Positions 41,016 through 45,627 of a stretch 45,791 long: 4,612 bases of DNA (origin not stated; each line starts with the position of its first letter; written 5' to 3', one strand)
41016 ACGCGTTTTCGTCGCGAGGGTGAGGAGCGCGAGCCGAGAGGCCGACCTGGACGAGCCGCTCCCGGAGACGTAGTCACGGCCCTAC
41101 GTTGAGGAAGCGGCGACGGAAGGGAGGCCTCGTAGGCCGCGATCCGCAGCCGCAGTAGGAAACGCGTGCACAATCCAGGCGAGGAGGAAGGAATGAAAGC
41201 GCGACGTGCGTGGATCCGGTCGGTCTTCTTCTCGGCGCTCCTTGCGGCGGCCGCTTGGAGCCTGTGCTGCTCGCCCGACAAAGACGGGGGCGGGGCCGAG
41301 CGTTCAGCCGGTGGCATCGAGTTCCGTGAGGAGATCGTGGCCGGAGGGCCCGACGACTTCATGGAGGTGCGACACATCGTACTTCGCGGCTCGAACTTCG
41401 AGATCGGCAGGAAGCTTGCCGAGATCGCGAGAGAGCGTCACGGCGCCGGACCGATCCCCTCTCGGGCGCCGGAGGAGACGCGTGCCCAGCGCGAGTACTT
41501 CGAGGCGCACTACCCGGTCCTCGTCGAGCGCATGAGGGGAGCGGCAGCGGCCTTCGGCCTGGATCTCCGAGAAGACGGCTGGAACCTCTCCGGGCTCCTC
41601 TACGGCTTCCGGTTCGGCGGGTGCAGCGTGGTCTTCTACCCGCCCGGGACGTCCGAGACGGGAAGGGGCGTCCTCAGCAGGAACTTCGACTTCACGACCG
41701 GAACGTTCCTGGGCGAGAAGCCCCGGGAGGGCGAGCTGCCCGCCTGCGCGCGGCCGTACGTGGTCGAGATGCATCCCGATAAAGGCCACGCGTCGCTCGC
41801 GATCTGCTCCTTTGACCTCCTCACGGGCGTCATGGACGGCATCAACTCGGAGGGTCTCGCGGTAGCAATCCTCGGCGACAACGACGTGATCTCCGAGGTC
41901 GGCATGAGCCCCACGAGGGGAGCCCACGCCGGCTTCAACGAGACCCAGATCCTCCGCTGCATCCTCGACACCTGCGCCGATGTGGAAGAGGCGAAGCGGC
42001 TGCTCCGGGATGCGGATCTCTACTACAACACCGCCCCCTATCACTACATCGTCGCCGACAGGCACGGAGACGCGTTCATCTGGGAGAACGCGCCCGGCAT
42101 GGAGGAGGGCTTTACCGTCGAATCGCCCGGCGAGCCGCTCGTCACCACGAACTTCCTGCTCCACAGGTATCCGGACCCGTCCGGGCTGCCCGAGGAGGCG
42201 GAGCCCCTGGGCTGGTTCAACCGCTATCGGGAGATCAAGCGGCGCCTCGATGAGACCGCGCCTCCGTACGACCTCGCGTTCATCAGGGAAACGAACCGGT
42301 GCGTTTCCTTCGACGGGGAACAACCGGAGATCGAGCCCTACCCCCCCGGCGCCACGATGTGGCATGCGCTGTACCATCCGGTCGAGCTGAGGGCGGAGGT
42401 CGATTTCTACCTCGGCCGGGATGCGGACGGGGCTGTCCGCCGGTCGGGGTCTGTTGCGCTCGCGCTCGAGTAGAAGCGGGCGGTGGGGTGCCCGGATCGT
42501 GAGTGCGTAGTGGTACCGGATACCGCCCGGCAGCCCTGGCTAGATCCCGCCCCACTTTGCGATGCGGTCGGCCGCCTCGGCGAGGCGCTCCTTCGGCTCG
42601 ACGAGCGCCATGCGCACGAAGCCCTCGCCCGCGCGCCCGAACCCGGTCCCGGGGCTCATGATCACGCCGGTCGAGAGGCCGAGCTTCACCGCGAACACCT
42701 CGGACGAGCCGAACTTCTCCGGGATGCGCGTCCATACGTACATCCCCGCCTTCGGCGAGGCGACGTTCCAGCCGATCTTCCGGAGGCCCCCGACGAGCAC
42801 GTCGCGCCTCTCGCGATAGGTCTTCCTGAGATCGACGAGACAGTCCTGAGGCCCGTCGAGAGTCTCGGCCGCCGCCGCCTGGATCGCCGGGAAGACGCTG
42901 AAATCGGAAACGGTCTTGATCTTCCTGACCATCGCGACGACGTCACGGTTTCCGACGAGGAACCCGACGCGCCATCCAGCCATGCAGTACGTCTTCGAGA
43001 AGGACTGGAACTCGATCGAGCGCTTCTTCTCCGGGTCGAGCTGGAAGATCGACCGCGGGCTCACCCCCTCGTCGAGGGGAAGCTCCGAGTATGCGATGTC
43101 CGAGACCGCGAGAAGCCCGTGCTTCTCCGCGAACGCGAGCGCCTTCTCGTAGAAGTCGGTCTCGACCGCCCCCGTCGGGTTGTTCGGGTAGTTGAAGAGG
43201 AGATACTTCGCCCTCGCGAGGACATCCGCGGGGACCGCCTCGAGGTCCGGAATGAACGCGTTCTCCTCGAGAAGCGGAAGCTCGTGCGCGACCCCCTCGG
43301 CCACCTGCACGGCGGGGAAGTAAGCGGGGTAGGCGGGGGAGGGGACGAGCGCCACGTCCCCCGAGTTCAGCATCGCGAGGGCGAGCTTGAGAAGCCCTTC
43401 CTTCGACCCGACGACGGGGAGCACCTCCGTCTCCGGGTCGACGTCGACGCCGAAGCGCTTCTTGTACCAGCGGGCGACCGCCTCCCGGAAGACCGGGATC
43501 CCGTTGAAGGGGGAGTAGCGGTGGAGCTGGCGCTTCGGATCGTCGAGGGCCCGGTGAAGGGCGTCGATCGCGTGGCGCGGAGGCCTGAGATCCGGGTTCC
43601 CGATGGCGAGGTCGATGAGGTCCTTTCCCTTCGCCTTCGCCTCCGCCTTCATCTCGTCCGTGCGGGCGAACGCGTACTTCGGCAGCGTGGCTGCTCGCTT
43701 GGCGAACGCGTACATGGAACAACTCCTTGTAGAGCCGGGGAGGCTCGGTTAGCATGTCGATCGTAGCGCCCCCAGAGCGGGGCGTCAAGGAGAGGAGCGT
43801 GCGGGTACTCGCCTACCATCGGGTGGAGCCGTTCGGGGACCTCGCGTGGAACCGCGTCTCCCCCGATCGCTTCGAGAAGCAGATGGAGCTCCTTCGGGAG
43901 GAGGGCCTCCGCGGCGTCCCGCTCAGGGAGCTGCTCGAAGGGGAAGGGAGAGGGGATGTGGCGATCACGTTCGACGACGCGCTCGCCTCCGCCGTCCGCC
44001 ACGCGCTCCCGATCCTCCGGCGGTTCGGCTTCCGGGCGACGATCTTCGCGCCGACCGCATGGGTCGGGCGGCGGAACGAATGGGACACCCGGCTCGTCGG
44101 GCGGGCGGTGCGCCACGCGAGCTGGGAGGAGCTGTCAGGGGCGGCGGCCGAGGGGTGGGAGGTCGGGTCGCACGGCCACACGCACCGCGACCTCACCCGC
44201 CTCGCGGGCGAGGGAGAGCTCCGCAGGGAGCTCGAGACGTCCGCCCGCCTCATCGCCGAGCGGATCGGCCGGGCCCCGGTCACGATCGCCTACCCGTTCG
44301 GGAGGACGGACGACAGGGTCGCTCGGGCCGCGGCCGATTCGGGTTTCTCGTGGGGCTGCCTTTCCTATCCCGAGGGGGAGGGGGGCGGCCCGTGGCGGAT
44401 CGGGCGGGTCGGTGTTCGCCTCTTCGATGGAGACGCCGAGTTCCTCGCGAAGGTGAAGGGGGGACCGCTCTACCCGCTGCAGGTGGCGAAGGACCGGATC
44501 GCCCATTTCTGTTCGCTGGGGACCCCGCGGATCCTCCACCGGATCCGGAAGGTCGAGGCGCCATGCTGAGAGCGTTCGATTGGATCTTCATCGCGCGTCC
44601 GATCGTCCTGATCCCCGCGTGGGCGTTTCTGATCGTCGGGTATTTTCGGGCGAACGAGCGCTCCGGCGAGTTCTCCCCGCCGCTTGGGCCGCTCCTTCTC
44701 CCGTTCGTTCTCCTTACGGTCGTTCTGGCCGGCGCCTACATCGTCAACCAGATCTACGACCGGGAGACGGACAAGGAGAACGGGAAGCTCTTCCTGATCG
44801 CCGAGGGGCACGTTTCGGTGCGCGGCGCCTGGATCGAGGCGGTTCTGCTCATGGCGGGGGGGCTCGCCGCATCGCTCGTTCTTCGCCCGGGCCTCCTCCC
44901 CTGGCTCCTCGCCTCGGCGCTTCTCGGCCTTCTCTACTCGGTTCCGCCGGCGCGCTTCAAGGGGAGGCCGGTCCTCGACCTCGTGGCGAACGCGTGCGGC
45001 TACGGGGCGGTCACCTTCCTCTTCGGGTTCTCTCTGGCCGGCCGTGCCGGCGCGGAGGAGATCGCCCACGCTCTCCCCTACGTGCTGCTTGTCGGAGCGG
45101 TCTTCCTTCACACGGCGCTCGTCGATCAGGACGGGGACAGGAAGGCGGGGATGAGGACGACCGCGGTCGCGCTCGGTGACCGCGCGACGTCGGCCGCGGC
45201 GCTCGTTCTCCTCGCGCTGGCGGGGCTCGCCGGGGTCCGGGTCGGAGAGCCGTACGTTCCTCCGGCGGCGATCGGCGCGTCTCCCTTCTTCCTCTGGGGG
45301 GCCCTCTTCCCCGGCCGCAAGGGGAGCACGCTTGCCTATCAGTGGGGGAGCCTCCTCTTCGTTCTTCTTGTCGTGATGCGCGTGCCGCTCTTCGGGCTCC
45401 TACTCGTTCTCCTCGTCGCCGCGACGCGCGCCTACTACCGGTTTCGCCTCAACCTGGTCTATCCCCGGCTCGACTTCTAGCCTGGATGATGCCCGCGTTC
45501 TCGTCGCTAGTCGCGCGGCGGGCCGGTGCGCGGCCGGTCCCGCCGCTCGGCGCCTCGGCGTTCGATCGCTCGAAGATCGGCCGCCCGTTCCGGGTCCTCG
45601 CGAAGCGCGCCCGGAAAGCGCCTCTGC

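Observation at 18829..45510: Every copy or fragment abuts a stop codon, because the element termini regenerate CTAG and the flanking gene's TAG becomes a target/element hybrid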

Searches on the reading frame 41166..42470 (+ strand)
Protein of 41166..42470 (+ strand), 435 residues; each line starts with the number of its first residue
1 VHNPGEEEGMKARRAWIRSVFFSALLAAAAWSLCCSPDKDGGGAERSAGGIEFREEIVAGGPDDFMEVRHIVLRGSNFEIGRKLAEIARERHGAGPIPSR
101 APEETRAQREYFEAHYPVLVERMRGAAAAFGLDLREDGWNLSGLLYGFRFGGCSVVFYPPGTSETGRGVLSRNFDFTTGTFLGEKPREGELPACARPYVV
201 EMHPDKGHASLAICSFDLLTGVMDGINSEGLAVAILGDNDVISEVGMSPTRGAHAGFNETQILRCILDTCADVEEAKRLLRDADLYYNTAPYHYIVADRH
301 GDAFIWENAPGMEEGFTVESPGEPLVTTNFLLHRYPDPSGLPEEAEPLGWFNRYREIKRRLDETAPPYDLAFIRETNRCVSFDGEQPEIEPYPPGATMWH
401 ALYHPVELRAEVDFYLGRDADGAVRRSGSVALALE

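Call 24: search_protein_families(library=pfam, proteins=[window:41166-42470:+], max_evalue=0.001)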
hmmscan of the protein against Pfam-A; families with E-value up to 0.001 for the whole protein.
window:41166-42470:+ (435 aa): 2 families
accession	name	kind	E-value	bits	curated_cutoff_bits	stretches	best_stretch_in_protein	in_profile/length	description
PF03417.21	AAT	-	6.5e-15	55.9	23.2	1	200-329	26-139/225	Acyl-coenzyme A:6-aminopenicillanic acid acyl-transferase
PF02275.23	CBAH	-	0.00049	20.3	20.4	1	222-308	66-157/316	Linear amide C-N hydrolases, choloylglycine hydrolase family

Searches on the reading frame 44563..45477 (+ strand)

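Call 24: search_protein_families(library=pfam, proteins=[window:44563-45477:+], max_evalue=0.001)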
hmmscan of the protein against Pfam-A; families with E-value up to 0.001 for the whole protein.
window:44563-45477:+ (305 aa): 1 family
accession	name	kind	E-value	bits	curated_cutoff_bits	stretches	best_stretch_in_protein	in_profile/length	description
PF01040.23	UbiA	-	1.4e-26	93.8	34.2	1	37-247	19-228/250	UbiA prenyltransferase family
